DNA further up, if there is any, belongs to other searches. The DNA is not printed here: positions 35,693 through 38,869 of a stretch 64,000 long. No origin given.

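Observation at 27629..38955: Four-component type III-like restriction operon: SNF2 helicase, DUF4391, Mod, Res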

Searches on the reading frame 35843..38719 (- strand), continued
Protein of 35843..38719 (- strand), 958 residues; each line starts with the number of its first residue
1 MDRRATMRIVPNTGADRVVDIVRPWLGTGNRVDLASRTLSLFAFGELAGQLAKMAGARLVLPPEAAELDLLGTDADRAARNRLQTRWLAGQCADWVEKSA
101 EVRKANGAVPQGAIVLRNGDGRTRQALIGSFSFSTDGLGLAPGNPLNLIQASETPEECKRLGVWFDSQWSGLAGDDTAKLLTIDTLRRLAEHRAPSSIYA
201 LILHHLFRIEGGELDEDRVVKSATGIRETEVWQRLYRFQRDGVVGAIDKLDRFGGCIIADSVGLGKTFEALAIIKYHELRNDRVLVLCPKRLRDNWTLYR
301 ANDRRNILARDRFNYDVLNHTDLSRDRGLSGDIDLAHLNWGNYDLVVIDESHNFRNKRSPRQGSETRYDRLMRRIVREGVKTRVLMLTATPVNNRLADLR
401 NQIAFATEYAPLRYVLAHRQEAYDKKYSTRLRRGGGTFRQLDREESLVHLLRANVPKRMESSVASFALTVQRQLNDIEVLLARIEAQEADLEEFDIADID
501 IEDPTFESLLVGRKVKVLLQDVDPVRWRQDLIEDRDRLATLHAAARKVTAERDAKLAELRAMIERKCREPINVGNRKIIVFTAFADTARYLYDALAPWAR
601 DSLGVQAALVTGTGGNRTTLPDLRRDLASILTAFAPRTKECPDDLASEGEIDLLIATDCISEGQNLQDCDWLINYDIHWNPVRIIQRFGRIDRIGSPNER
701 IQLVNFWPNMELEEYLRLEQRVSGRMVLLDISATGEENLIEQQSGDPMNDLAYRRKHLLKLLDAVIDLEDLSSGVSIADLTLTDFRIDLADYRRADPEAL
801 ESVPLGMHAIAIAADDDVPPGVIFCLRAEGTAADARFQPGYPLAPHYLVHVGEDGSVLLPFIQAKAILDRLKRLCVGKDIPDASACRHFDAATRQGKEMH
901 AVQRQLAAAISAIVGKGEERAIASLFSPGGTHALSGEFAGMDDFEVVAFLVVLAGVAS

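Call 74: search_dna_similar(query=P0272, collection=plasmids, mode=protein, max_rows=45, max_evalue=1e-20)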
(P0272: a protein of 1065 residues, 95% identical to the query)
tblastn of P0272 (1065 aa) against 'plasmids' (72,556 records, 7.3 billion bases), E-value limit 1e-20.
Records with a match: 164; places in all: 172; records where one place covers at least 80% of the query: 109.
Best place of each record, by identity: 60-80% 2; <60% 162.
By first word of the organism name: Listeria 20; Enterococcus 18; Bacillus 15; Escherichia 14; Acinetobacter 11; Lactococcus 10; Rhodococcus 6; Halorussus 4; Vibrio 3; Paenarthrobacter 3; and 49 more.
By predicted mobility (MOB-suite, as given by PLSDB): non-mobilizable 82; mobilizable 51; conjugative 31.
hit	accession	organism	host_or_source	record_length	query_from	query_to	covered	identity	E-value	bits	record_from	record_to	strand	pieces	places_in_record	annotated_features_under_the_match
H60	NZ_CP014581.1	Paraburkholderia phytofirmans OLGA172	-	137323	1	1062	100%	72.4%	0e+0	1573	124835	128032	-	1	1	helicase-related protein | hypothetical protein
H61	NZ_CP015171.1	Acetobacter ascendens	single cell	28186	1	1060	100%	63.8%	0e+0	1360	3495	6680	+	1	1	helicase-related protein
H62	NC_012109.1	Desulforapulum autotrophicum HRM2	-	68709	3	1060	99%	53.8%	0e+0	1131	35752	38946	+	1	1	helicase-related protein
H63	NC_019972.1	Methanomethylovorans hollandica DSM 15978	-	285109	1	1060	100%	51.8%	0e+0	1110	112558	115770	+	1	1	helicase-related protein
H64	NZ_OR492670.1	Acinetobacter gerneri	-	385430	23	1065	98%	50.5%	0e+0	1046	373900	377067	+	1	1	helicase-related protein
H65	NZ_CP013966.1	Aeromonas hydrophila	fish,cell culture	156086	9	1060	99%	48.4%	0e+0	1003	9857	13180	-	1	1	helicase-related protein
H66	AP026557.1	Vibrio alginolyticus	shrimp,shrimp food,homogenised shrimp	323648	9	1060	99%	48.3%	0e+0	1000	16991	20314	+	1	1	helicase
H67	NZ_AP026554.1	Vibrio vulnificus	shrimp,shrimp food,homogenised shrimp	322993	9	1060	99%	48.3%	0e+0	1000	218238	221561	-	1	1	helicase-related protein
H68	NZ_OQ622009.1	Vibrio parahaemolyticus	-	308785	9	1060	99%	48.3%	0e+0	1000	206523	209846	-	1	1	helicase-related protein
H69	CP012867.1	Persicobacter sp. JZB09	cell culture,soil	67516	2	1059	99%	47.7%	0e+0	1032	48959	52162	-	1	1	record has no annotation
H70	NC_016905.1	Shewanella baltica OS678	-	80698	9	1060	99%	47.1%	0e+0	979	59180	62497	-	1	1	helicase-related protein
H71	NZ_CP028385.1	Providencia heimbachae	porcine,cell culture,feces from ...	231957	9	1060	99%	47.0%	0e+0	978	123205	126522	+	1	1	helicase-related protein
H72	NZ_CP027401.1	Enterococcus faecium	Homo sapiens,blood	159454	1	1059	99%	43.7%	0e+0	880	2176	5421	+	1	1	helicase-related protein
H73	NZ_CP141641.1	Enterococcus casseliflavus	Moschus berezovskii,pure culure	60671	1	1059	99%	43.7%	0e+0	879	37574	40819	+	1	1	helicase-related protein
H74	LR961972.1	Enterococcus faecalis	-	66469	1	1059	99%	43.7%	0e+0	878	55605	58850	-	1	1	record has no annotation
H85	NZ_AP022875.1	Bacillus cereus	-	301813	1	1059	99%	43.3%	0e+0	895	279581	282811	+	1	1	helicase-related protein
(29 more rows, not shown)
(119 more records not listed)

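Call 77: get_annotated_region(hit=H85, flank=8000)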
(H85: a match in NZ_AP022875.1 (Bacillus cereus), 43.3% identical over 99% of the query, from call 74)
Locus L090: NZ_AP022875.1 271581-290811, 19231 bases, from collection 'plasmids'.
description: Bacillus cereus strain MRY14-0057 plasmid pMRY14-0057_1, complete sequence
organism: Bacillus cereus (NCBI taxid 1396)
taxonomy: Bacteria; Bacillota; Bacilli; Bacillales; Bacillaceae; Bacillus; Bacillus cereus
host: -; source: -; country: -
typing (MOB-suite, as given by PLSDB): non-mobilizable; replicon rep_cluster_125; mating-pair formation MPF_T
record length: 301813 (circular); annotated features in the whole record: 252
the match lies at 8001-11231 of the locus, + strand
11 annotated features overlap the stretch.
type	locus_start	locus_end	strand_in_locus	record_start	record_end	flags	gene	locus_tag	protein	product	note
CDS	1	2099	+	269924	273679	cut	-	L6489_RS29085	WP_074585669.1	AAA family ATPase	-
CDS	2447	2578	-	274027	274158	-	-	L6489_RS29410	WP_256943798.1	hypothetical protein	-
CDS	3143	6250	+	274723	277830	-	drmA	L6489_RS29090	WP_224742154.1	DISARM system helicase DrmA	-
CDS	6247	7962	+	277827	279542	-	-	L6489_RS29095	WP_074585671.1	DUF1998 domain-containing protein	-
CDS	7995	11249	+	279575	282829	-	-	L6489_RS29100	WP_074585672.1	helicase-related protein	-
CDS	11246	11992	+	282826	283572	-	-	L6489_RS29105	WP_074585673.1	DUF4391 domain-containing protein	-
CDS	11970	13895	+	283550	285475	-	-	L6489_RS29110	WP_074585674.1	site-specific DNA-methyltransferase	GO:0006306 - DNA methylation [Evidence IEA]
CDS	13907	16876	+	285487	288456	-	-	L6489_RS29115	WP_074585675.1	DEAD/DEAH box helicase family protein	-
CDS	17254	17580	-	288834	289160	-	-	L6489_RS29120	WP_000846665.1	helix-turn-helix transcriptional regulator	-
CDS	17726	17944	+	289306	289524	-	-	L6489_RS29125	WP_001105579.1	helix-turn-helix transcriptional regulator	-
CDS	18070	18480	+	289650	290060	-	-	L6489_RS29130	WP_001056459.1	hypothetical protein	-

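Call 91: find_encoding_contigs(protein=P0272, flank=10000, max_places=3)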
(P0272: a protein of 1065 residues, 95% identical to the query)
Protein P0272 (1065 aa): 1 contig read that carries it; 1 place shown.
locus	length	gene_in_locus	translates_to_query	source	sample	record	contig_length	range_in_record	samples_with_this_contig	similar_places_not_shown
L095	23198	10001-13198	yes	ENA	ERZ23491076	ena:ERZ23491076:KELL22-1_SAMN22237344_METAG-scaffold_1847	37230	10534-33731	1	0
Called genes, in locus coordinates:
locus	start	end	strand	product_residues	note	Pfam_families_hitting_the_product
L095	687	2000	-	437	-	PF13701:DDE_Tnp_1_4, PF01609:DDE_Tnp_1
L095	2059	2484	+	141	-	-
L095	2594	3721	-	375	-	PF12679:ABC2_membrane_2, PF12698:ABC2_membrane_3, PF01061:ABC2_membrane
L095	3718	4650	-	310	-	PF00005:ABC_tran, PF02463:SMC_N (faint), PF13304:AAA_21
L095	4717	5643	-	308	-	PF25881:HH_YBHG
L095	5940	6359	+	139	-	-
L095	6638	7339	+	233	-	PF14337:Abi_alpha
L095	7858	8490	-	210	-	-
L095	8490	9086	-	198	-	-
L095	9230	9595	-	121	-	-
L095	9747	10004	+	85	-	-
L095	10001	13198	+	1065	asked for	PF00176:SNF2-rel_dom (weak), PF04851:ResIII (faint), PF00271:Helicase_C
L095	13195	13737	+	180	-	PF14335:DUF4391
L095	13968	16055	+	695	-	PF01555:N6_N4_Mtase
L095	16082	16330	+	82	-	-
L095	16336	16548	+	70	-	PF21748:UPF0150, PF15919:HicB_lk_antitox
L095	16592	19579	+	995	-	PF04851:ResIII, PF00270:DEAD (weak), PF19778:RE_endonuc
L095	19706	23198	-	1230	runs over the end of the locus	PF13086:AAA_11 (faint), PF13245:AAA_19, PF13604:AAA_30, PF01443:Viral_helicase1 (weak), PF13538:UvrD_C_2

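Call 92: find_encoding_contigs(protein=P0271, flank=3000, max_places=2)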
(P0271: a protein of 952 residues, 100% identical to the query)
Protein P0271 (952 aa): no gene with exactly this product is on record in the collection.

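Call 102: search_dna_similar(query=P0272, collection=plasmids, mode=protein, max_rows=40, max_evalue=1e-20, rows=spread)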
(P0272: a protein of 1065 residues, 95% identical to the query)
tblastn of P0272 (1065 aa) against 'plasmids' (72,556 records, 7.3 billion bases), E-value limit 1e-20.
Records with a match: 164; places in all: 172; records where one place covers at least 80% of the query: 109.
Best place of each record, by identity: 60-80% 2; <60% 162.
By first word of the organism name: Listeria 20; Enterococcus 18; Bacillus 15; Escherichia 14; Acinetobacter 11; Lactococcus 10; Rhodococcus 6; Halorussus 4; Vibrio 3; Paenarthrobacter 3; and 49 more.
By predicted mobility (MOB-suite, as given by PLSDB): non-mobilizable 82; mobilizable 51; conjugative 31.
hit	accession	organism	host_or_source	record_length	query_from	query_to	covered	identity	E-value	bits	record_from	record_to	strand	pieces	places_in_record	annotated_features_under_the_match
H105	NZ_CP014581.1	Paraburkholderia phytofirmans OLGA172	-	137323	1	1062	100%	72.4%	0e+0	1573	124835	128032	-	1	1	helicase-related protein | hypothetical protein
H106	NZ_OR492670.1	Acinetobacter gerneri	-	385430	23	1065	98%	50.5%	0e+0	1046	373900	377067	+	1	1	helicase-related protein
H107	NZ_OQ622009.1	Vibrio parahaemolyticus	-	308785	9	1060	99%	48.3%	0e+0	1000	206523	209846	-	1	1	helicase-related protein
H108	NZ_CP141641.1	Enterococcus casseliflavus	Moschus berezovskii,pure culure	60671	1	1059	99%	43.7%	0e+0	879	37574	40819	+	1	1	helicase-related protein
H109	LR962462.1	Enterococcus faecalis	-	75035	1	1059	99%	43.6%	0e+0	876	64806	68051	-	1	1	none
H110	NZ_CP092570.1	Enterococcus faecium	Homo sapiens,urine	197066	1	1059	99%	43.5%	0e+0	874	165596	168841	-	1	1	helicase-related protein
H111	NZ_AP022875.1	Bacillus cereus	-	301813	1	1059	99%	43.3%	0e+0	895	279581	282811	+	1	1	helicase-related protein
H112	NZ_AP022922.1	Bacillus cereus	-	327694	1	1059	99%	43.3%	0e+0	895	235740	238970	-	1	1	helicase-related protein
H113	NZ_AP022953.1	Bacillus cereus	-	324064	1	1059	99%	43.3%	0e+0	895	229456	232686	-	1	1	helicase-related protein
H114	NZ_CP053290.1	Bacillus cereus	Pyropia,cell culture,seawater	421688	1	1059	99%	43.3%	0e+0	895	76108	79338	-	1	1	helicase-related protein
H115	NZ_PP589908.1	Lactococcus sp.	Bacterial culture,Dairy environment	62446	1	1059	99%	43.3%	0e+0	868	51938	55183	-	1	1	helicase-related protein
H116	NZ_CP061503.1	Weissella cibaria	whole organism,traditional Thai ...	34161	3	1062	100%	42.2%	0e+0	821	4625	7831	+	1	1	helicase-related protein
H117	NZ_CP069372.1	Neotabrizicola shimadae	microbial biofilm,biofilm, Nakabusa ...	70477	1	1059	99%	41.9%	0e+0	803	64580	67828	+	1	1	helicase-related protein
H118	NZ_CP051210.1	Acinetobacter sp. NEB149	cell culture,R.J.Roberts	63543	1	1059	99%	41.5%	0e+0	822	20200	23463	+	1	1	helicase-related protein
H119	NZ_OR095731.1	Acinetobacter pittii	-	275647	20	1059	98%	41.9%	0e+0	816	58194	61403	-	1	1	helicase-related protein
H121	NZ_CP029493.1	Escherichia coli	Homo sapiens,fecal sample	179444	1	1059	99%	40.5%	0e+0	820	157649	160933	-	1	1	SNF2-related protein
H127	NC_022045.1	Listeria monocytogenes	Environment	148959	6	1059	99%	39.8%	0e+0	743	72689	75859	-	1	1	helicase-related protein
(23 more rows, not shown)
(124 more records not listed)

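Call 103: get_annotated_region(hit=H121, flank=8000)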
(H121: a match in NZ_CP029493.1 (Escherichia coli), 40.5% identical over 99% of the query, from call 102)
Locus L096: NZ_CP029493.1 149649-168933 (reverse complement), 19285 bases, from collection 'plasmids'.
description: Escherichia coli strain HS30-1 plasmid pHS30-1, complete sequence
organism: Escherichia coli (NCBI taxid 562)
taxonomy: Bacteria; Pseudomonadota; Gammaproteobacteria; Enterobacterales; Enterobacteriaceae; Escherichia; Escherichia coli
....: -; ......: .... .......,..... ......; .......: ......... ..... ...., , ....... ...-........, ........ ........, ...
typing (MOB-suite, as given by PLSDB): mobilizable; replicon IncFIB,IncHI1B; relaxase MOBH
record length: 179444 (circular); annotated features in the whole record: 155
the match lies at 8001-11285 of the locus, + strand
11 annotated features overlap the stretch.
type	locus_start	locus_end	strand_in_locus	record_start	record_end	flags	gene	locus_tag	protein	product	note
CDS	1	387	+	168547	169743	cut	ltrA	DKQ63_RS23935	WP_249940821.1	group II intron reverse transcriptase/maturase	GO:0000373 - Group II intron splicing [Evidence IEA]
CDS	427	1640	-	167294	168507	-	-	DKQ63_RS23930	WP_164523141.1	IS3 family transposase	-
CDS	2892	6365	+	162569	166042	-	bcsC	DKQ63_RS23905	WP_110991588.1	cellulose synthase complex outer membrane protein BcsC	GO:0030244 - cellulose biosynthetic process [Evidence IEA]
CDS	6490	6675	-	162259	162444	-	-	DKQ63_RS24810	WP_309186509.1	hypothetical protein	-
CDS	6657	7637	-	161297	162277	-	-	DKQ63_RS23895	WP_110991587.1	IS5-like element ISKpn26 family transposase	GO:0006313 - DNA transposition [Evidence IEA]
CDS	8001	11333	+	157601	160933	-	-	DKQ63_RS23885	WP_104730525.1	SNF2-related protein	-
CDS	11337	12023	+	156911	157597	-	-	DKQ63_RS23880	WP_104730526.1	DUF4391 domain-containing protein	-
CDS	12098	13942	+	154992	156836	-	-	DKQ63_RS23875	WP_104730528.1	site-specific DNA-methyltransferase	GO:0006306 - obsolete DNA methylation [Evidence IEA]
CDS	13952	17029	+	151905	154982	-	-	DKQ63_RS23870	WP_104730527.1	DEAD/DEAH box helicase family protein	-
CDS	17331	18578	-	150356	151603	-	-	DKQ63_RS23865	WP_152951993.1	recombinase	-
CDS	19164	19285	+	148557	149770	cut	-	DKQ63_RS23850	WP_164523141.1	IS3 family transposase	-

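Call 104: get_annotated_region(hit=H127, flank=8000)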
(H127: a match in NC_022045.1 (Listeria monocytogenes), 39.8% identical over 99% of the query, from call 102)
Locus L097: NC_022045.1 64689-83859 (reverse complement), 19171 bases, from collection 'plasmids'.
description: Listeria monocytogenes plasmid unnamed, complete sequence
organism: Listeria monocytogenes (NCBI taxid 1639)
taxonomy: Bacteria; Bacillota; Bacilli; Bacillales; Listeriaceae; Listeria; Listeria monocytogenes
host: -; source: Environment; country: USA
typing (MOB-suite, as given by PLSDB): mobilizable; replicon rep_cluster_110,rep_cluster_2446; relaxase MOBP,MOBP,MOBP
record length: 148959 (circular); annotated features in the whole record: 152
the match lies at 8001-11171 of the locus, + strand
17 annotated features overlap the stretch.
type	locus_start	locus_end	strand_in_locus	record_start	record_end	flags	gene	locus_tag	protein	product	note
CDS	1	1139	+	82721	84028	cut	-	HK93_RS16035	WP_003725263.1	site-specific DNA-methyltransferase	-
CDS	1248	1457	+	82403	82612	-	-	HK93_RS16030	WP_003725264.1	hypothetical protein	-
CDS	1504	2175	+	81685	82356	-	-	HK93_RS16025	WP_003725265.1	hypothetical protein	-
CDS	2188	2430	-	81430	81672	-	-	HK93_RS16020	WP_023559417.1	hypothetical protein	-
CDS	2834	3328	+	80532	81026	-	-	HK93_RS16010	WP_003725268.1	hypothetical protein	-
CDS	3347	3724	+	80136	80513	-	-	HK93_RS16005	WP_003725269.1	hypothetical protein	-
CDS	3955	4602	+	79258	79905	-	-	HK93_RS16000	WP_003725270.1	hypothetical protein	-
CDS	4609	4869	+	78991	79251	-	-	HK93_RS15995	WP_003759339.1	helix-turn-helix transcriptional regulator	-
CDS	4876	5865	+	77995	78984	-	-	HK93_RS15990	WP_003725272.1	hypothetical protein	-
CDS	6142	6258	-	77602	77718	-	-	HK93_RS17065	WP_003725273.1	putative holin-like toxin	-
CDS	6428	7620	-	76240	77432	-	-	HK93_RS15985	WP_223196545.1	IS3 family transposase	-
CDS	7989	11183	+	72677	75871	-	-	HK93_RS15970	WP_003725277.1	helicase-related protein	-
CDS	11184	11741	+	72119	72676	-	-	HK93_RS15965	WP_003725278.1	hypothetical protein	-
CDS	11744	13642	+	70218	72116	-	-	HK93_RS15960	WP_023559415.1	site-specific DNA-methyltransferase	GO:0006306 - DNA methylation [Evidence IEA]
CDS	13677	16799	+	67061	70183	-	-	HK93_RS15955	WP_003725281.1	DEAD/DEAH box helicase family protein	-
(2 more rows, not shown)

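Call 105: get_annotated_region(hit=H118, flank=8000)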
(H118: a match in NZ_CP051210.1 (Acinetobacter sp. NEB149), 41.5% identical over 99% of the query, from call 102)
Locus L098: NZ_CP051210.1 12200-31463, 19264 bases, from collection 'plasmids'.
description: Acinetobacter sp. NEB149 plasmid pMsp65, complete sequence
organism: Acinetobacter sp. NEB149 (NCBI taxid 2725684)
taxonomy: Bacteria; Pseudomonadota; Gammaproteobacteria; Moraxellales; Moraxellaceae; Acinetobacter; Acinetobacter sp. NEB149
host: -; source: cell culture,R.J.Roberts; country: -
typing (MOB-suite, as given by PLSDB): non-mobilizable; replicon rep_cluster_327
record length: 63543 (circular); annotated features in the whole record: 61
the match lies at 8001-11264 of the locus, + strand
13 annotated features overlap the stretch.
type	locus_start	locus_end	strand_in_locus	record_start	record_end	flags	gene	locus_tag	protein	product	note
CDS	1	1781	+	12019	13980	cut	-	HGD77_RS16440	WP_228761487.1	DNA topoisomerase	GO:0006265 - DNA topological change [Evidence IEA]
CDS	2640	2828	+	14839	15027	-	-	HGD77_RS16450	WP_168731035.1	hypothetical protein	-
CDS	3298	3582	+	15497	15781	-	-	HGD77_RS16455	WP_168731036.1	type II toxin-antitoxin system Phd/YefM family antitoxin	-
CDS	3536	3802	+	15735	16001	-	-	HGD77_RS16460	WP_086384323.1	type II toxin-antitoxin system RelE/ParE family toxin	GO:0030541 - plasmid partitioning [Evidence IEA]; GO:0051290 - protein heterotetramerization [Evidence IEA]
CDS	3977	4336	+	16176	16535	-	-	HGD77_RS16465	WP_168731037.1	DUF2513 domain-containing protein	-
CDS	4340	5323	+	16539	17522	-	-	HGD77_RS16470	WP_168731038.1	hypothetical protein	-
CDS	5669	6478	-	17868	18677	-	-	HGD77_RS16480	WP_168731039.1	hypothetical protein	-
CDS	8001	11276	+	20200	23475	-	-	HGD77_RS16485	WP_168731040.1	helicase-related protein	-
CDS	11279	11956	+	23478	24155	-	-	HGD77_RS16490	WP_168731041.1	DUF4391 domain-containing protein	-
CDS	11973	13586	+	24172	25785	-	-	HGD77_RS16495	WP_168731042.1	site-specific DNA-methyltransferase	GO:0006306 - DNA methylation [Evidence IEA]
CDS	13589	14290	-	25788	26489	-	-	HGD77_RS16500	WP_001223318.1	IS1-like element ISPa14 family transposase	GO:0006313 - DNA transposition [Evidence IEA]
CDS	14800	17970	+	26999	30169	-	-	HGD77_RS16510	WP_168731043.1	DEAD/DEAH box helicase family protein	-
CDS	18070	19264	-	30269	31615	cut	-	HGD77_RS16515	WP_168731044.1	DNA-primase RepB domain-containing protein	-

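Call 111: search_protein_families(library=pfam, proteins=[P0272, L096:8001-11333:+], max_evalue=0.01)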
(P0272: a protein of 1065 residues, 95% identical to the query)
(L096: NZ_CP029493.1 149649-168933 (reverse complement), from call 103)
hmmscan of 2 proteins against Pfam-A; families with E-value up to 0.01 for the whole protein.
P0272 (1065 aa): 4 families
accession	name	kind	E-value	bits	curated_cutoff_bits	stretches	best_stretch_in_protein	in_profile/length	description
PF00271.37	Helicase_C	-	1.1e-11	45.4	23.5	1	683-802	16-110/110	Helicase conserved C-terminal domain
PF00176.29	SNF2-rel_dom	-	1.7e-10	41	24.9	1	246-291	15-67/290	SNF2-related domain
PF04851.21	ResIII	-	7.4e-06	26.4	22.5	1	247-386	23-163/164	Type III restriction enzyme, res subunit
PF00270.35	DEAD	-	0.00011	22.4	26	0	334-386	115-161/167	DEAD/DEAH box helicase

L096:8001-11333:+ (1110 aa): 6 families
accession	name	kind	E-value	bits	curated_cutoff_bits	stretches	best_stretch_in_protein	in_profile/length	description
PF00271.37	Helicase_C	-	7.9e-13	49.1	23.5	1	719-844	14-110/110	Helicase conserved C-terminal domain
PF00176.29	SNF2-rel_dom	-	1.5e-12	47.7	24.9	1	259-424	1-176/290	SNF2-related domain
PF04851.21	ResIII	-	7e-11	42.7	22.5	1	255-412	3-163/164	Type III restriction enzyme, res subunit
PF00270.35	DEAD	-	1.3e-06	28.7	26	1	268-412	8-161/167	DEAD/DEAH box helicase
PF20720.3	nSTAND3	-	0.00041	20.5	27.2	1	263-342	6-83/155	Novel STAND NTPase 3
PF02854.25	MIF4G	-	0.0077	16.4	30.8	0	168-209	6-47/203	MIF4G domain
